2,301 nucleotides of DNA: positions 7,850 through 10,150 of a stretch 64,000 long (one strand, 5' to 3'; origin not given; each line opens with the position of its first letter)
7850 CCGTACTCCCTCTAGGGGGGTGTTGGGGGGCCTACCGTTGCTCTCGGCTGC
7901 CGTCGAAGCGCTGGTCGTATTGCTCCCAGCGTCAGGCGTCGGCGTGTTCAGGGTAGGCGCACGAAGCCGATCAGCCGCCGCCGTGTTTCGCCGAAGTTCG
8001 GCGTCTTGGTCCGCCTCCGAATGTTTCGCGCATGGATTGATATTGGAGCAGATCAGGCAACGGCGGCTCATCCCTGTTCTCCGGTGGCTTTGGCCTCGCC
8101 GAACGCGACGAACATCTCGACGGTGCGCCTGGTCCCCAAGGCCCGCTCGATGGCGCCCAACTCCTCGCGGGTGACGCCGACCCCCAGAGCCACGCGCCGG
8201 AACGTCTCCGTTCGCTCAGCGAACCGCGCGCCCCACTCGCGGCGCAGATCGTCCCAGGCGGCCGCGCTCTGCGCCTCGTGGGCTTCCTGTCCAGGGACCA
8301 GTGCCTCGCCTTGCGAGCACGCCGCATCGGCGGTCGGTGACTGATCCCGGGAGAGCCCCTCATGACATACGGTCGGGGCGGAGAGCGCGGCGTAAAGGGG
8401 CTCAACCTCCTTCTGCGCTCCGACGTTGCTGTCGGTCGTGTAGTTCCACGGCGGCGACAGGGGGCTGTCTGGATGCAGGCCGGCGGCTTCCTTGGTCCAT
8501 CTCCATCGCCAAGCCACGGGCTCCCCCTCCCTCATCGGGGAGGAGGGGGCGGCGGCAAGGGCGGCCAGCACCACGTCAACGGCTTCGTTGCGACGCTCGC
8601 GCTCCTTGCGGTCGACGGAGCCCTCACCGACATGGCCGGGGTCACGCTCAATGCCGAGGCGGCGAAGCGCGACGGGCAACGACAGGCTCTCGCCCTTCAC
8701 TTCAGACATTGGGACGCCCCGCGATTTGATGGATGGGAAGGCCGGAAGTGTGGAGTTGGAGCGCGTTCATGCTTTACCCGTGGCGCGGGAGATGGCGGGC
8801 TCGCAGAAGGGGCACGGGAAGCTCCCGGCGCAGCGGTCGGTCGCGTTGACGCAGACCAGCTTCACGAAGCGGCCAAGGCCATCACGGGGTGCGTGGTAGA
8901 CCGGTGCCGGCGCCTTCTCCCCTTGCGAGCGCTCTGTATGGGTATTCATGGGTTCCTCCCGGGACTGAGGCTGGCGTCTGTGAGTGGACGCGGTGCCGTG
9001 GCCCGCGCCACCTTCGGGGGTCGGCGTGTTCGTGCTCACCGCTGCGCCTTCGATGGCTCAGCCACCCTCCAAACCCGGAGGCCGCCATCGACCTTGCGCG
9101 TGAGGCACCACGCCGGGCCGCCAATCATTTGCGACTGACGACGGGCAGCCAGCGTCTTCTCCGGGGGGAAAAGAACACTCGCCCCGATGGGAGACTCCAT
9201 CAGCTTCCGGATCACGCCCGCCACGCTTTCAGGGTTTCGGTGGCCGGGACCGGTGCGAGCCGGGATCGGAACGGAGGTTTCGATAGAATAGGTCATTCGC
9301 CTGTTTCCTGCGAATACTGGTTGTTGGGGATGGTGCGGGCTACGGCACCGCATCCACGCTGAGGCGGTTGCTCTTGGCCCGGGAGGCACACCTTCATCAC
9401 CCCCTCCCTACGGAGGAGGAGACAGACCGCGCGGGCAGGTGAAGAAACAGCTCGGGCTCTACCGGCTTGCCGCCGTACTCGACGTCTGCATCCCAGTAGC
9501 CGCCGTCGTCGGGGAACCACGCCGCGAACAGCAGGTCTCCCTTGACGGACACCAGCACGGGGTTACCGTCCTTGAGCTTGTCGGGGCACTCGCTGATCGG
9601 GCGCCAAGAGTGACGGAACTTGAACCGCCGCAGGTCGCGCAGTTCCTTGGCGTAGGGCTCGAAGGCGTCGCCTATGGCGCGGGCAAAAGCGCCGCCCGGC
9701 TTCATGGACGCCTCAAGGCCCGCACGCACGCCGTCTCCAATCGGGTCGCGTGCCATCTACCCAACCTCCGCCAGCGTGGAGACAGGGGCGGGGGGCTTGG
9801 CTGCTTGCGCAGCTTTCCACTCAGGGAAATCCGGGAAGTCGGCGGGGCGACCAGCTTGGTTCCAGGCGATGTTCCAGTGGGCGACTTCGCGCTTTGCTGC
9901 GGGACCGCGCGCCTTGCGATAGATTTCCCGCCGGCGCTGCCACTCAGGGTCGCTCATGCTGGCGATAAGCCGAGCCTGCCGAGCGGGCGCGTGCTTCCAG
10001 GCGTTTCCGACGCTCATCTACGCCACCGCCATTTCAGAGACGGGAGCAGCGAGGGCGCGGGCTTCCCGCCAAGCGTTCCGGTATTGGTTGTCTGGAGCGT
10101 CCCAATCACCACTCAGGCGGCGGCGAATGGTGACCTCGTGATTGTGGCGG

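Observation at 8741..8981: Segment of the early-left operon duplicated in the right arm (59316-59795), including a small gene and its RBS region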

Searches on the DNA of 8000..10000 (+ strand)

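Call 19: search_dna_similar(query=window:8000-10000:+, collection=phages, mode=distant)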
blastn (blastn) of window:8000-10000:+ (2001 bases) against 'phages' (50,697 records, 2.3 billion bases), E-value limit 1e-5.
No match.

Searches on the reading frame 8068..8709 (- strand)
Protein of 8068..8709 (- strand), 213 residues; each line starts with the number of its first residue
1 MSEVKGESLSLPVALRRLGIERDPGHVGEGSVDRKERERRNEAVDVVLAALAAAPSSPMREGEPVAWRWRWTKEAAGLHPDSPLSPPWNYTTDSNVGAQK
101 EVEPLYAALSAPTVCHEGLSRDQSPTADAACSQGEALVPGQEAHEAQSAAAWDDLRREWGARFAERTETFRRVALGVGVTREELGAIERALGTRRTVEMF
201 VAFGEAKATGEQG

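Call 17: search_protein_families(library=pfam, max_evalue=0.01, proteins=[window:8068-8709:-])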
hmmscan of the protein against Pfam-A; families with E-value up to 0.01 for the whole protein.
window:8068-8709:- (213 aa): 0 families

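Call 18: search_protein_families(library=phrogs, max_evalue=0.01, proteins=[window:8068-8709:-])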
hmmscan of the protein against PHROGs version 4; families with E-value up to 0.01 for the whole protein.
window:8068-8709:- (213 aa): 1 family
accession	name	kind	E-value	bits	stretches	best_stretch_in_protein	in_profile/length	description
phrog_3742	-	unknown function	1.2e-07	32.9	1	137-206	161-228/287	-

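Call 39: find_related_loci(query=window:8068-8709:-, collection=viral_contigs, flank=6000)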
Query window:8068-8709:- (213 aa) in viral_contigs; peptide patterns used: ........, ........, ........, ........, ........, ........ (x = any residue, [..] = any of these).
16 stretches matched a pattern; 3 encode a relative of the query (tblastn E <= 1e-3); 3 distinct loci.
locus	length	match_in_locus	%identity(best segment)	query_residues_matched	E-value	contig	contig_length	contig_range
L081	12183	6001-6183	38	46-114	3e-5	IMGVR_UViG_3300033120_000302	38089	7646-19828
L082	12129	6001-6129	41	62-107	1e-4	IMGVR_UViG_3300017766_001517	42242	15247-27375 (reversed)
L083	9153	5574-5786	31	33-111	2e-4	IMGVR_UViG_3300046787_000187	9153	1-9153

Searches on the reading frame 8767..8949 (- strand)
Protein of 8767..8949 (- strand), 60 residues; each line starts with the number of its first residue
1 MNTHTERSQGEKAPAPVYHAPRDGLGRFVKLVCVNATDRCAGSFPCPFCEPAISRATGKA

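Call 17: search_protein_families(library=pfam, max_evalue=0.01, proteins=[window:8767-8949:-])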
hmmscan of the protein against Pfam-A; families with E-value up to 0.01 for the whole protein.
window:8767-8949:- (60 aa): 0 families

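Call 18: search_protein_families(library=phrogs, max_evalue=0.01, proteins=[window:8767-8949:-])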
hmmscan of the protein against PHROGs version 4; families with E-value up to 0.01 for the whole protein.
window:8767-8949:- (60 aa): 0 families

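Call 25: find_homologous_proteins(query=window:8767-8949:-, max_evalue=10)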
Query window:8767-8949:- (60 aa): 1 proteins with E <= 10 among 1 candidates.
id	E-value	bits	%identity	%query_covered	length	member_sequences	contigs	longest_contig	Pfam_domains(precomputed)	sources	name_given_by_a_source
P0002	3.2e-35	136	100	100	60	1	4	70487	-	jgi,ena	-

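Call 29: find_encoding_contigs(protein=P0002, flank=10000, max_places=10)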
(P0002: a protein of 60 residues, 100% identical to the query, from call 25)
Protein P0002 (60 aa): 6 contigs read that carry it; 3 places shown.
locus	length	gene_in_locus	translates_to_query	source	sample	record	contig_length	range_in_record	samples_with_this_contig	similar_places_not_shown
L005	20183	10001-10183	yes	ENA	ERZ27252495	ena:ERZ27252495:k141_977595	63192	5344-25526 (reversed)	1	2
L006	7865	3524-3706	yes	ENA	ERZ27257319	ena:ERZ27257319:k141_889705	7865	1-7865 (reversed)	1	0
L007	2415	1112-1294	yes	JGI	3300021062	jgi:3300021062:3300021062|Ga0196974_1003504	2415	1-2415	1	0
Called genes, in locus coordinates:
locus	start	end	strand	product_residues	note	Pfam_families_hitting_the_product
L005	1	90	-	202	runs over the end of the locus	-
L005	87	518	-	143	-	-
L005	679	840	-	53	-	-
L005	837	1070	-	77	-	-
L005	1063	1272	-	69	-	-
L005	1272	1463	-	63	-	-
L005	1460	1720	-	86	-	-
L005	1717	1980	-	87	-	-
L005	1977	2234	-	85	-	-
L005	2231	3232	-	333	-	-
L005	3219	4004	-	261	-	PF01844:HNH, PF14279:HNH_5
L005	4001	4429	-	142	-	PF08299:Bac_DnaA_C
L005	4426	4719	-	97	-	-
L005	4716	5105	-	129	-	-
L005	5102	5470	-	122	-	PF08774:VRR_NUC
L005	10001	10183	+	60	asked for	-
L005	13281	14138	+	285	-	PF04404:ERF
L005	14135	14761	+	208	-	PF09588:YqaJ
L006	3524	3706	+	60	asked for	-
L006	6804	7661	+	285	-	PF04404:ERF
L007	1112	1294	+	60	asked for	-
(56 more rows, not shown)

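Call 45: search_dna_similar(query=window:8767-8949:-, collection=phages, mode=protein, max_evalue=10)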
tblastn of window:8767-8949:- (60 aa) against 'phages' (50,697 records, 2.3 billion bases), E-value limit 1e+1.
Records with a match: 13; places in all: 13; records where one place covers at least 80% of the query: 2.
Best place of each record, by identity: <60% 13.
By first word of the organism name: Gordonia 5; Ralstonia 2; Escherichia 2; Staphylococcus 2; Dickeya 1; Klebsiella 1.
By host as written in the record: Gordonia rubripertincta NRRL B-16540 5; Ralstonia pseudosolanacearum 2; Staphylococcus aureus 2; Escherichia coli ATCC 8739 1; Dickeya solani 1; Klebsiella pneumoniae 1; Escherichia sp. 1.
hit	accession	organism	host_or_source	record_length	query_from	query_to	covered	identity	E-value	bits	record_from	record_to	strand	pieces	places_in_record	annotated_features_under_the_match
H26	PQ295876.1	Ralstonia phage YL1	Ralstonia pseudosolanacearum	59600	1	56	93%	33.9%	8e+0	29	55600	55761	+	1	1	hypothetical protein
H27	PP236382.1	Ralstonia phage QkW1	Ralstonia pseudosolanacearum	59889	1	56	93%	33.9%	8e+0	29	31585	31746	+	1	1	hypothetical protein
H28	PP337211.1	Escherichia phage ERS-1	Escherichia coli ATCC 8739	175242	17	58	70%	38.6%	4e+0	30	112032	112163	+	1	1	record has no annotation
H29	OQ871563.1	Dickeya phage W2B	Dickeya solani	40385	4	32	48%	44.8%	7e+0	29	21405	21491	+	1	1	hypothetical protein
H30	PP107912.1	Klebsiella phage vB_kpnM_D1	Klebsiella pneumoniae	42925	11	54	73%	29.5%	9e+0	29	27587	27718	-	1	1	record has no annotation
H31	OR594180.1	Escherichia phage vB_EcoM_SHAK7693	Escherichia sp.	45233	11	54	73%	29.5%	9e+0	29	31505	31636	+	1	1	ssDNA binding and annealing protein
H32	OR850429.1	Staphylococcus phage SA 1298 Kay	Staphylococcus aureus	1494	22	51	50%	40.0%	7e+0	29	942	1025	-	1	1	record has no annotation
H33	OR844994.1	Staphylococcus phage SA 1306 Kay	Staphylococcus aureus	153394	22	51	50%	40.0%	7e+0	29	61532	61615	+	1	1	record has no annotation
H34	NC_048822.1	Gordonia phage Avazak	Gordonia rubripertincta NRRL B-16540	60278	37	57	35%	52.4%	8e+0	29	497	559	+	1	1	2: hypothetical protein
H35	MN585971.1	Gordonia phage Avazak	Gordonia rubripertincta NRRL B-16540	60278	37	57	35%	52.4%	8e+0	29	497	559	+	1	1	2: hypothetical protein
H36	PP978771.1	Gordonia phage Captrips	Gordonia rubripertincta NRRL B-16540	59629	37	57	35%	52.4%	9e+0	29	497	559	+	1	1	2: hypothetical protein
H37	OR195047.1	Gordonia phage Artorias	Gordonia rubripertincta NRRL B-16540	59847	37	57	35%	52.4%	1e+1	29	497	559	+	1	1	2: hypothetical protein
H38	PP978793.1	Gordonia phage FortCran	Gordonia rubripertincta NRRL B-16540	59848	37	57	35%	52.4%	1e+1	29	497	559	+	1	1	2: hypothetical protein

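Call 78: predict_structure(protein=window:8767-8949:-)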
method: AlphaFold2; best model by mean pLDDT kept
length: 60 residues; sequences in the alignment: 1
mean_pLDDT: 61.2   pTM: 0.32
mean pLDDT of the five models: 61.2, 54.5, 49.5, 48.1, 46.8
residues with pLDDT >= 90: 0; 70-90: 6; 50-70: 51; < 50: 3
segments of 3 or more residues with pLDDT < 50: none
pLDDT, mean of each block of 10 residues (from residue 1): 59 53 64 64 65 62
secondary structure, 60 per line:
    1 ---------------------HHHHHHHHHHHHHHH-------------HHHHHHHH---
elements in order: H22-36 H50-57

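Call 102: search_protein_families(library=pfam, max_evalue=10, proteins=[window:8767-8949:-])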
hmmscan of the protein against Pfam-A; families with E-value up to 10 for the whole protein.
window:8767-8949:- (60 aa): 0 families

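Call 108: search_protein_families(library=padloc, max_evalue=0.001, proteins=[window:8767-8949:-])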
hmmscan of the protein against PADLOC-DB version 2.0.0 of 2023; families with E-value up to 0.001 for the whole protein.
window:8767-8949:- (60 aa): 0 families

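Call 109: search_protein_families(library=phrogs, max_evalue=10, proteins=[window:8767-8949:-])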
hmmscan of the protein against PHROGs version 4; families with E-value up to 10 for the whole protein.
window:8767-8949:- (60 aa): 0 families
